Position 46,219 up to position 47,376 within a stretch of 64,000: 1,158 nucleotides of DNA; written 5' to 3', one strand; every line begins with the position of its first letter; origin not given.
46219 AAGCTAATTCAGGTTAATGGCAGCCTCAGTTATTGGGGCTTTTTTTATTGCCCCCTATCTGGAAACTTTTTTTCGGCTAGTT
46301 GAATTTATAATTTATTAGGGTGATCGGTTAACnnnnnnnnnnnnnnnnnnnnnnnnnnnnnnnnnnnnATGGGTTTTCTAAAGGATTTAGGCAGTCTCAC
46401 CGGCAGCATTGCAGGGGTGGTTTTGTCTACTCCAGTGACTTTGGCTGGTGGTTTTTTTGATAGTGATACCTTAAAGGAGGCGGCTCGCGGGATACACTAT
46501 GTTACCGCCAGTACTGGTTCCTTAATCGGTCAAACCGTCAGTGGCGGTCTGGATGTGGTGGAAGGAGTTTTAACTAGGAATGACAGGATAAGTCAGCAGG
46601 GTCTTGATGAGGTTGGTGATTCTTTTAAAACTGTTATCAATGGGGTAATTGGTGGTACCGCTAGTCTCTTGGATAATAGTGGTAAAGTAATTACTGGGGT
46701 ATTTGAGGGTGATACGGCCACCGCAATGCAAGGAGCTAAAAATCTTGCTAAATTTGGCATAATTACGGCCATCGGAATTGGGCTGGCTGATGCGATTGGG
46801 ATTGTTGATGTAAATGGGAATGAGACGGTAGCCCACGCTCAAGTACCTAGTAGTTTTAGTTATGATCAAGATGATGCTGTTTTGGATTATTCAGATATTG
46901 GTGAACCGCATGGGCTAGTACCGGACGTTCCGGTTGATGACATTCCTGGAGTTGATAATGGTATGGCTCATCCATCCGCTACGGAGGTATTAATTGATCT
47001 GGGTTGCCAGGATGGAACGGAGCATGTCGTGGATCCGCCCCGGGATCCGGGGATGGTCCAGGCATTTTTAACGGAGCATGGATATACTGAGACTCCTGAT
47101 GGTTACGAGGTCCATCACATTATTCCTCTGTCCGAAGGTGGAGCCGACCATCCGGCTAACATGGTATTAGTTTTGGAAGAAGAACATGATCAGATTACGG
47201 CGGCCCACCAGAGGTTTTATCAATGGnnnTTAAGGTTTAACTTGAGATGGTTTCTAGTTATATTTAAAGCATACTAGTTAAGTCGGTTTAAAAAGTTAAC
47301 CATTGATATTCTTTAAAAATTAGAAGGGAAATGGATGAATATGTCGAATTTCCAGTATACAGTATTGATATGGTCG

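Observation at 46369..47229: Orphan HNH-motif protein with a glycine-zipper N-terminal region, wedged between CRISPR array 1 and the csx1 genes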

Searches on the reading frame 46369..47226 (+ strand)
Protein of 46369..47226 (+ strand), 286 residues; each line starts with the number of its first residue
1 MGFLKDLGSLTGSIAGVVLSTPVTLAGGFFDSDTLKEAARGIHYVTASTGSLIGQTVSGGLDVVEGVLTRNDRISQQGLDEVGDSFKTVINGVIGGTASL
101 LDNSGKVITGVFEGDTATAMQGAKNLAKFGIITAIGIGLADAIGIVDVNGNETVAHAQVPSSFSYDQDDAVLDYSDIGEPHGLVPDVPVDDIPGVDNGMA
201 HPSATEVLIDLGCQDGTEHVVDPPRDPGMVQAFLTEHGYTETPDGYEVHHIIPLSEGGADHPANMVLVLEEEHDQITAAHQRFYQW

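Call 4: search_protein_families(library=pfam, proteins=[window:46369-47226:+], max_evalue=10)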
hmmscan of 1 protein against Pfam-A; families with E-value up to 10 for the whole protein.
window:46369-47226:+ (286 aa): 4 families
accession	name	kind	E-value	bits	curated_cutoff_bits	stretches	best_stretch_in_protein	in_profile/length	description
PF01844.29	HNH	-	9.6e-05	22.9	21.4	1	245-268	13-36/47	HNH endonuclease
PF13395.12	HNH_4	-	0.0042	17.4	22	1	245-272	17-44/54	HNH endonuclease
PF14279.12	HNH_5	-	0.3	11.5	27.5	1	247-265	14-32/56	HNH endonuclease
PF14412.12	AHH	-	0.31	11.5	22.3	1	234-254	5-25/111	A nuclease family of the HNH/ENDO VII superfamily with conserved AHH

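Call 5: search_protein_families(library=ncbifam, proteins=[window:46369-47226:+], max_evalue=10)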
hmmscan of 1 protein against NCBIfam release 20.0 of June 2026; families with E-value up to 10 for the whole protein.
window:46369-47226:+ (286 aa): 2 families
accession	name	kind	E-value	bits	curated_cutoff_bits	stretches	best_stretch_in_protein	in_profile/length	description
NF040563.1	guided_IscB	equivalog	0.00064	18.9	175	1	246-279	205-238/314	RNA-guided endonuclease IscB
TIGR01865.2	cas_Csn1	equivalog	0.18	10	100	1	243-272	591-620/1070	type II CRISPR RNA-guided endonuclease Cas9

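Call 10: find_homologous_proteins(query=window:46369-47226:+, max_evalue=0.001)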
Query window:46369-47226:+ (286 aa): 84 proteins with E <= 0.001 among 2349 candidates.
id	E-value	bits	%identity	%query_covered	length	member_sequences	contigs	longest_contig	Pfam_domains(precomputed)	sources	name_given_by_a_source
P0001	5.0e-184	628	100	100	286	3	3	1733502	-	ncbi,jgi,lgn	ncbi:MAG: HNH endonuclease signature motif containing protein [Bacillota bacterium]|jgi:hypothetical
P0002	4.2e-162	556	88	100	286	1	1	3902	-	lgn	-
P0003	8.6e-35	139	32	88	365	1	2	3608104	PF01844.30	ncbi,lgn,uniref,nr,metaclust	ncbi:HNH endonuclease [Desulforamulus reducens MI-1]|uniref:HNH endonuclease n=1 Tax=Desulforamulus 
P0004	7.8e-28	116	49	44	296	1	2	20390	-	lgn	-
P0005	1.3e-24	105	60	37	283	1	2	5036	PF01844.30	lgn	-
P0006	3.0e-24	104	52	38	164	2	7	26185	PF01844.30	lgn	-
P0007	7.8e-24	103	47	41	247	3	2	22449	-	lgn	-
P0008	9.1e-24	102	35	72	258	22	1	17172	-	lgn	-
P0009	3.0e-23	101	53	36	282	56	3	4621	-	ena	-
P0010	4.7e-23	100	37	86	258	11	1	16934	-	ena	-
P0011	5.9e-23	100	37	74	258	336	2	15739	PF01844.30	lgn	-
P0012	8.5e-23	99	47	45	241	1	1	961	PF01844.30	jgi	-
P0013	1.0e-22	99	36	86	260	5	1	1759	PF01844.30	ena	-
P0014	1.4e-22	98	38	70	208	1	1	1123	PF01844.30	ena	-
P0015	1.6e-22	98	42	58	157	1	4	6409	PF01844.30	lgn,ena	-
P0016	2.7e-22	98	46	45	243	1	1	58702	PF01844.30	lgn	-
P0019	8.8e-22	96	57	33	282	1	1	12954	PF09623.17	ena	-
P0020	1.1e-21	96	41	58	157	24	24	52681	PF01844.30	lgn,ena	-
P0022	1.4e-21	95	36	69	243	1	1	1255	PF01844.30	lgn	-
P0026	6.8e-21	93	57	28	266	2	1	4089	PF01844.30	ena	-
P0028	7.0e-21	93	51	37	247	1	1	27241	PF01844.30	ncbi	-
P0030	1.7e-20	92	34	86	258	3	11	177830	PF01844.30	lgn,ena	-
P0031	1.8e-20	92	34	86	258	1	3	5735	PF01844.30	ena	-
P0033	2.1e-20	91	55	34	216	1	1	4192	PF01844.30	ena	-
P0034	3.0e-20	91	52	34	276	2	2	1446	PF01844.30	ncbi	-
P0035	4.0e-20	90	46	38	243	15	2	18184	PF01844.30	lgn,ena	-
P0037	7.1e-20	90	39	69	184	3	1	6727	PF01844.30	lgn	-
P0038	7.2e-20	90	45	40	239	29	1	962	PF01844.30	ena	-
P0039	9.4e-20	89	58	28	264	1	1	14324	PF01844.30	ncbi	-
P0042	1.7e-19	88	53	32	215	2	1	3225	PF01844.30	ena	-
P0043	1.8e-19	88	48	37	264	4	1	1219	PF01844.30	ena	-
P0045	3.8e-19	87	37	67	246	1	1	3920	PF01844.30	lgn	-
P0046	4.8e-19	87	57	28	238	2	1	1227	PF01844.30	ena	-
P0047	5.1e-19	87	57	28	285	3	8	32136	PF01844.30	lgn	-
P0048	8.2e-19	86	58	28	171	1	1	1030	PF01844.30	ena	-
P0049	1.1e-18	86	52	32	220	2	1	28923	PF01844.30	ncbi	-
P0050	1.2e-18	86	50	36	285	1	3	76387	-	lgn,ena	-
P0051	1.5e-18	85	48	40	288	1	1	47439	PF01844.30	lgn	-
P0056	2.2e-18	85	40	58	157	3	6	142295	PF01844.30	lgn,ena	-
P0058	2.6e-18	84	38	58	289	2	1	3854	PF01844.30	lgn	-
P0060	2.9e-18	84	50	34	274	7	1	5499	PF01844.30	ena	-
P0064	4.5e-18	84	57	28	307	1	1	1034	PF01844.30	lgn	-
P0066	5.9e-18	83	51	34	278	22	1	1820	PF01844.30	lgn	-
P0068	1.2e-17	82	51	34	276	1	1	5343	PF01844.30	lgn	-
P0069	1.7e-17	82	37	58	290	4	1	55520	PF01844.30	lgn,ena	-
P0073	4.0e-17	81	69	19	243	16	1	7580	PF01844.30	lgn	-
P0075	7.0e-17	80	34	72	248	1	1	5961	PF01844.30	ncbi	-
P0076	9.9e-17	79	52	28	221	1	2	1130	PF01844.30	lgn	-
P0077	1.1e-16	79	43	42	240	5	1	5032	PF01844.30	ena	-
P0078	4.2e-16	77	54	28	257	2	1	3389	PF01844.30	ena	-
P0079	4.2e-16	77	47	36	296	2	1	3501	PF01844.30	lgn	-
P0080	1.8e-15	75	47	37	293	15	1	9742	PF01844.30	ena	-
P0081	4.1e-15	74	50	32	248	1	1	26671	PF01844.30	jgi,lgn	jgi:hypothetical protein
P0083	7.6e-13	67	73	15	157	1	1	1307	PF01844.30,PF00072.31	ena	-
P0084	9.2e-8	50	51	20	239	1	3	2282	PF01844.30,PF08789.16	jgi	jgi:hypothetical protein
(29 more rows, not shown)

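Call 13: find_encoding_contigs(protein=P0001, flank=10000, max_places=4)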
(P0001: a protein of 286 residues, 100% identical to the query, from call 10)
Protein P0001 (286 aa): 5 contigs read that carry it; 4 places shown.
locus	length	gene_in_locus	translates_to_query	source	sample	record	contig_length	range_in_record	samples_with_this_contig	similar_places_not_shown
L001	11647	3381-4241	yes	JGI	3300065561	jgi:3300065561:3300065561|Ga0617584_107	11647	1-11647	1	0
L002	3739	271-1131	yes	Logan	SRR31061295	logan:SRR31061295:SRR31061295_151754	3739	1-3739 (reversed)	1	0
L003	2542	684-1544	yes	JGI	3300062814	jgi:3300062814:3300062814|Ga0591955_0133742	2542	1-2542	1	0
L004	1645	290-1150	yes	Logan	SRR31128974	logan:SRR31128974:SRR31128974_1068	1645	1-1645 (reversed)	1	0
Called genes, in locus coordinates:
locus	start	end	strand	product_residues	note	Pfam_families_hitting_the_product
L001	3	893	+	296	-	?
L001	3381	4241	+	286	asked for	-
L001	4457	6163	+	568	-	PF22662:Csa3_N (faint), PF27248:MJ1674_2nd (faint)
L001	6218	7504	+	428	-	PF27248:MJ1674_2nd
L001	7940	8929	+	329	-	PF03787:RAMPs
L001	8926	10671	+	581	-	PF12469:Cmr2_N, PF18182:mCpol (weak), PF22335:Cas10-Cmr2_palm2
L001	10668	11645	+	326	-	?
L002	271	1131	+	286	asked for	-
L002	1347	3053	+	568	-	PF22662:Csa3_N (faint), PF27248:MJ1674_2nd (faint)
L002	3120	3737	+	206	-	?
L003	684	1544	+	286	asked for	-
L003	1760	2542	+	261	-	?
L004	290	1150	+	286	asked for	-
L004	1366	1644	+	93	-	?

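Call 14: find_encoding_contigs(protein=P0019, flank=10000, max_places=3)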
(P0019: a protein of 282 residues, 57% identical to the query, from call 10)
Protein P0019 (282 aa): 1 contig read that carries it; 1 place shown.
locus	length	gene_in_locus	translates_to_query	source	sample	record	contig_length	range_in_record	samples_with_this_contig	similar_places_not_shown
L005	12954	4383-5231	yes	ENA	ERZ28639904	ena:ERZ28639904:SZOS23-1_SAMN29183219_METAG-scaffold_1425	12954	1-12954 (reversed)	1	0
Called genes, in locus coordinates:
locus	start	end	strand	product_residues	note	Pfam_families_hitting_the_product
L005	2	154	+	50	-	?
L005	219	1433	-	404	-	PF13173:AAA_14, PF13635:DUF4143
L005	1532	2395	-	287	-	PF01734:Patatin, PF19890:DUF6363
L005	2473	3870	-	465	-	PF00209:SNF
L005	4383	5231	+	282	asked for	PF09623:Cas_NE0113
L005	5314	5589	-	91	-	-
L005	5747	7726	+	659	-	PF01751:Toprim, PF01131:Topoisom_bac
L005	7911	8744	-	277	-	PF08543:Phos_pyr_kin, PF00294:PfkB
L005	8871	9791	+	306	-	PF00892:EamA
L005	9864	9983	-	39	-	-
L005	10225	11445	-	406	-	PF13609:Porin_4, PF00267:Porin_1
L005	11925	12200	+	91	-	PF00890:FAD_binding_2 (weak), PF01266:DAO (weak), PF12831:FAD_oxidored, PF13450:NAD_binding_8 (weak)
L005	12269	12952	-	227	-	?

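Call 15: find_encoding_contigs(protein=P0030, flank=10000, max_places=3)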
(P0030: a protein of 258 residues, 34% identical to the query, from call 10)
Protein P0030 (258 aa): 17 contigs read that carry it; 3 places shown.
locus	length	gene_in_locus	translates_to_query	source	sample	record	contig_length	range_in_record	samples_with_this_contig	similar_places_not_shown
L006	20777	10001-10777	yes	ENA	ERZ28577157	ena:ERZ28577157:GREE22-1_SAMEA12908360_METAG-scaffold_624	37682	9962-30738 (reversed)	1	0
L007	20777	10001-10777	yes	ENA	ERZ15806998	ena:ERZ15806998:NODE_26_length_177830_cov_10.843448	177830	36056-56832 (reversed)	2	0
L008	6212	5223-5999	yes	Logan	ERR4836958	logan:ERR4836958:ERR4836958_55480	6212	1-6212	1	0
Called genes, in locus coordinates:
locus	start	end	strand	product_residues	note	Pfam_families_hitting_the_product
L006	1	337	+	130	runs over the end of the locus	PF03750:Csm2_III-A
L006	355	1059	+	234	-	PF03787:RAMPs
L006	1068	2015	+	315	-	-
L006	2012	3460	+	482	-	PF03787:RAMPs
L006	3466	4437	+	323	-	PF27225:AF_1859_N, PF10040:CRISPR_Cas6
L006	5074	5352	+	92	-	PF09827:CRISPR_Cas2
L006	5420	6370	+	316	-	PF01867:Cas_Cas1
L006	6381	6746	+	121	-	PF09827:CRISPR_Cas2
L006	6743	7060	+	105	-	PF09652:Cas_VVA1548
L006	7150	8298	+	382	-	PF23400:CARF_Card1, PF09002:Card1_endonuc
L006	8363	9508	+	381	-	PF09623:Cas_NE0113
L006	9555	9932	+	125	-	PF27023:6BHPP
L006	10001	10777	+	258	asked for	PF01844:HNH (faint)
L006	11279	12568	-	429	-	PF00872:Transposase_mut, PF10551:MULE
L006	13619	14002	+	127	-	-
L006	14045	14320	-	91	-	-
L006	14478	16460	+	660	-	PF01751:Toprim, PF01131:Topoisom_bac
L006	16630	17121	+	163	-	PF06114:Peptidase_M78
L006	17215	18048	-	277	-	PF08543:Phos_pyr_kin, PF00294:PfkB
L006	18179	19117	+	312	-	PF00892:EamA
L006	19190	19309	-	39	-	-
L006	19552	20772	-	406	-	PF13609:Porin_4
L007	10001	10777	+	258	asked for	PF01844:HNH (faint)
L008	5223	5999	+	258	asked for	PF01844:HNH (faint)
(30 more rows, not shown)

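Call 16: find_encoding_contigs(protein=P0003, flank=10000, max_places=2)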
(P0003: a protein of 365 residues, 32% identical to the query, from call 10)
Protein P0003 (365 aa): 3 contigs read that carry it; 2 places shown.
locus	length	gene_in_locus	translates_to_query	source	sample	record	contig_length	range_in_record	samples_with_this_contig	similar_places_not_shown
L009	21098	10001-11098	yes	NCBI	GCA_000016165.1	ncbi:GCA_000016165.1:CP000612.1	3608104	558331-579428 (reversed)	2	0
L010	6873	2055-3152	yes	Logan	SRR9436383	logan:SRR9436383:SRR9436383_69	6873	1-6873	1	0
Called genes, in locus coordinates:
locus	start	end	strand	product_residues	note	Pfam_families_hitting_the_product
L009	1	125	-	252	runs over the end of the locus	PF21350:Cas6_I-A, PF01881:Cas_Cas6_C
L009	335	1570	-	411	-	PF05598:DUF772, PF01609:DDE_Tnp_1, PF13751:DDE_Tnp_1_6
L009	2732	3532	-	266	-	PF09848:SLFN-g3_helicase (weak), PF13401:AAA_22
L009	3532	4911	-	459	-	PF13565:HTH_32 (weak), PF00665:rve, PF13683:rve_3 (weak)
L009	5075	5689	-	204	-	PF20020:DUF6431 (weak)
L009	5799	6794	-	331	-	PF13701:DDE_Tnp_1_4, PF01609:DDE_Tnp_1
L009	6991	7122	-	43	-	-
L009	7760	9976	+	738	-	PF01381:HTH_3, PF12844:HTH_19 (faint), PF13560:HTH_31 (weak), PF00350:Dynamin_N, PF01926:MMR_HSR1 (weak)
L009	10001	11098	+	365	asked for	PF01844:HNH (weak)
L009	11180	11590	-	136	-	-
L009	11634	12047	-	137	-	PF05168:HEPN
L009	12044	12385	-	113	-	PF22600:MTPAP-like_central (weak), PF01909:NTP_transf_2, PF18765:Polbeta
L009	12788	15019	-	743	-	PF00082:Peptidase_S8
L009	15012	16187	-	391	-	PF05729:NACHT (faint), PF05673:DUF815 (weak), PF05496:RuvB_N (faint), PF00004:AAA, PF00910:RNA_helicase (faint), PF07728:AAA_5 (weak)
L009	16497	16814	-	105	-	PF04434:SWIM (weak)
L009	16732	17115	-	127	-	-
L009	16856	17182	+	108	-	-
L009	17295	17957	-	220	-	-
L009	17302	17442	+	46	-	-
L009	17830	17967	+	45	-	-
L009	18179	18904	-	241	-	PF10050:DUF2284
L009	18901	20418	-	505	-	-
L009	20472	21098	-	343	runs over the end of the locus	PF04055:Radical_SAM, PF13186:SPASM (weak)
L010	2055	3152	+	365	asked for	PF01844:HNH (weak)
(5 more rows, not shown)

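Call 17: search_protein_representatives(protein=window:46369-47226:+)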
Query: 286 residues. Proteins with E-value up to 0.001 (for the whole library): 359; up to 1e-10: 140; up to 1e-30: 6. The best 150 are listed.
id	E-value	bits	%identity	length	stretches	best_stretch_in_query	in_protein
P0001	1.6e-184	628.2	100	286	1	1-286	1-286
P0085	3.1e-62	227.0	45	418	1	8-285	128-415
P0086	1.0e-54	202.2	42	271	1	4-286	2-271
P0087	1.0e-37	146.5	34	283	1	11-286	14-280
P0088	6.0e-36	140.7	38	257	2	187-286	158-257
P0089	8.8e-32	127.0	44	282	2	184-286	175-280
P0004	2.5e-28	115.7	46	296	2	172-286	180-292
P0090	3.7e-28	115.1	41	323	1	76-286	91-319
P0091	1.5e-25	106.6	36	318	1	33-277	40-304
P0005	4.0e-25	105.2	62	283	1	182-286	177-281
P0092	2.8e-24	102.4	45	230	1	157-286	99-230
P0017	1.2e-22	97.0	52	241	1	165-286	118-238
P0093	3.5e-22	95.5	50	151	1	180-286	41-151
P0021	4.0e-22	95.3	38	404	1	82-286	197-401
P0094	4.3e-22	95.2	53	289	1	183-286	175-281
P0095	5.7e-22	94.8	39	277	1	1-152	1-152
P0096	6.1e-22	94.7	33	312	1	110-286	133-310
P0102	1.9e-20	89.8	36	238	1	1-174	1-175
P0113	7.9e-19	84.5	36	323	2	1-201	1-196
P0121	3.1e-18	82.6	41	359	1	174-286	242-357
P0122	3.1e-18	82.6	45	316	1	183-286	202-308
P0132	1.5e-17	80.4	38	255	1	1-163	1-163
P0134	2.9e-17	79.4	35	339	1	65-286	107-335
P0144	9.8e-17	77.6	34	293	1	1-151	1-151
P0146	1.3e-16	77.3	31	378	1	2-152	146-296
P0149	1.5e-16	77.1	30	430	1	1-172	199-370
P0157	4.4e-16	75.5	39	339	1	183-286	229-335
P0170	9.8e-15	71.1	34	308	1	1-164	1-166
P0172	1.7e-14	70.3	38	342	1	180-286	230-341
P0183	2.1e-13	66.7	37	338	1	184-286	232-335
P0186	5.3e-13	65.4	45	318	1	182-286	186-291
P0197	9.1e-12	61.3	30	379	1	2-159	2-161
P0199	1.7e-11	60.5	39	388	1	184-286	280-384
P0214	6.9e-10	55.2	37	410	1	182-286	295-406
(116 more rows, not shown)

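Call 23: find_encoding_contigs(protein=P0016, flank=10000, max_places=2)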
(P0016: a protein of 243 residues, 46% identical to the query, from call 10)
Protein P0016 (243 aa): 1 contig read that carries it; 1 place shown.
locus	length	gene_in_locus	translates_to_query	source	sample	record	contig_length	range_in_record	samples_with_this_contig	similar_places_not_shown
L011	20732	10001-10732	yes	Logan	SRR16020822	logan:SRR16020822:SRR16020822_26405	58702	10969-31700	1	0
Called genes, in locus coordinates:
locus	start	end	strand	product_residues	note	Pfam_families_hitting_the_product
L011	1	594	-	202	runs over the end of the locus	-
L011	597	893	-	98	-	-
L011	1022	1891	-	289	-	-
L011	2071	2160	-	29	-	-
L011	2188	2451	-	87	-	-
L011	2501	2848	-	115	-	-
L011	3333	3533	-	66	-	-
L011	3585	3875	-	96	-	-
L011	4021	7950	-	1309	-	PF00633:HHH (faint), PF12836:HHH_3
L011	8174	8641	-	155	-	-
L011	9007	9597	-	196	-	-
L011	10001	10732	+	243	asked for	PF01844:HNH (weak)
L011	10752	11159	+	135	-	-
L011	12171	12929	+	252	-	PF01693:Cauli_VI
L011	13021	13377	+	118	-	-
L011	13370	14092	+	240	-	-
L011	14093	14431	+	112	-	-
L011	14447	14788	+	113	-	-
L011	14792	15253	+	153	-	-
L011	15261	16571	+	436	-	-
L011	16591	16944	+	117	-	-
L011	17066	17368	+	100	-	-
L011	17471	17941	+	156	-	-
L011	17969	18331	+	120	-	-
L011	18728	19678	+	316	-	PF14528:LAGLIDADG_3 (faint)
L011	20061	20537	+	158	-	-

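Call 73: find_related_loci(query=A1, collection=metagenome_contigs, flank=10000)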
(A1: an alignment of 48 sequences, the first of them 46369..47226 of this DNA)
Query A1 (286 aa) in metagenome_contigs; peptide patterns used: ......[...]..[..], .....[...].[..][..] (x = any residue, [..] = any of these).
600 stretches matched a pattern (row limit reached: there are more); 94 encode a relative of the query (tblastn E <= 1e-3); the best 80 are kept; 80 distinct loci.
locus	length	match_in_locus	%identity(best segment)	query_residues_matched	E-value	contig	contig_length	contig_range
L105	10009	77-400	55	182-286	5e-32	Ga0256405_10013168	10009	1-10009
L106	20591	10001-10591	37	75-286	2e-30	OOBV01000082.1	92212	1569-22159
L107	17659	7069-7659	37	75-286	8e-30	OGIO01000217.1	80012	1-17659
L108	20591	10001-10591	37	75-286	8e-30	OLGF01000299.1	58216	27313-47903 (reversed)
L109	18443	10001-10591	36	75-286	9e-30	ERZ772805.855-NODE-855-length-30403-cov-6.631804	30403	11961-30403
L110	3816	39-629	36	75-286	5e-29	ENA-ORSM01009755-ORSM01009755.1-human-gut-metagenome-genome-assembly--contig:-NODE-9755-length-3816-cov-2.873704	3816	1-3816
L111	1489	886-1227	49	173-286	5e-29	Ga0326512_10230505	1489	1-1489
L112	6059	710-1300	36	75-286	2e-28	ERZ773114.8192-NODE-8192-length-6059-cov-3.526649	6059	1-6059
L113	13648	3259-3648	47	166-286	9e-28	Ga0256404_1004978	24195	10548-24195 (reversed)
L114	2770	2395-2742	47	176-286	8e-27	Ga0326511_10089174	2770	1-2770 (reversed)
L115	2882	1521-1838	52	185-286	7e-27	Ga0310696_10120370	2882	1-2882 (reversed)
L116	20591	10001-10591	35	75-286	8e-27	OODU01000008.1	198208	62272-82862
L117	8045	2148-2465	50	185-286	8e-25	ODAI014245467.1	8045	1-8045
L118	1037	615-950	46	177-286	2e-25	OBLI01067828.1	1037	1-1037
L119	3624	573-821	54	206-286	4e-24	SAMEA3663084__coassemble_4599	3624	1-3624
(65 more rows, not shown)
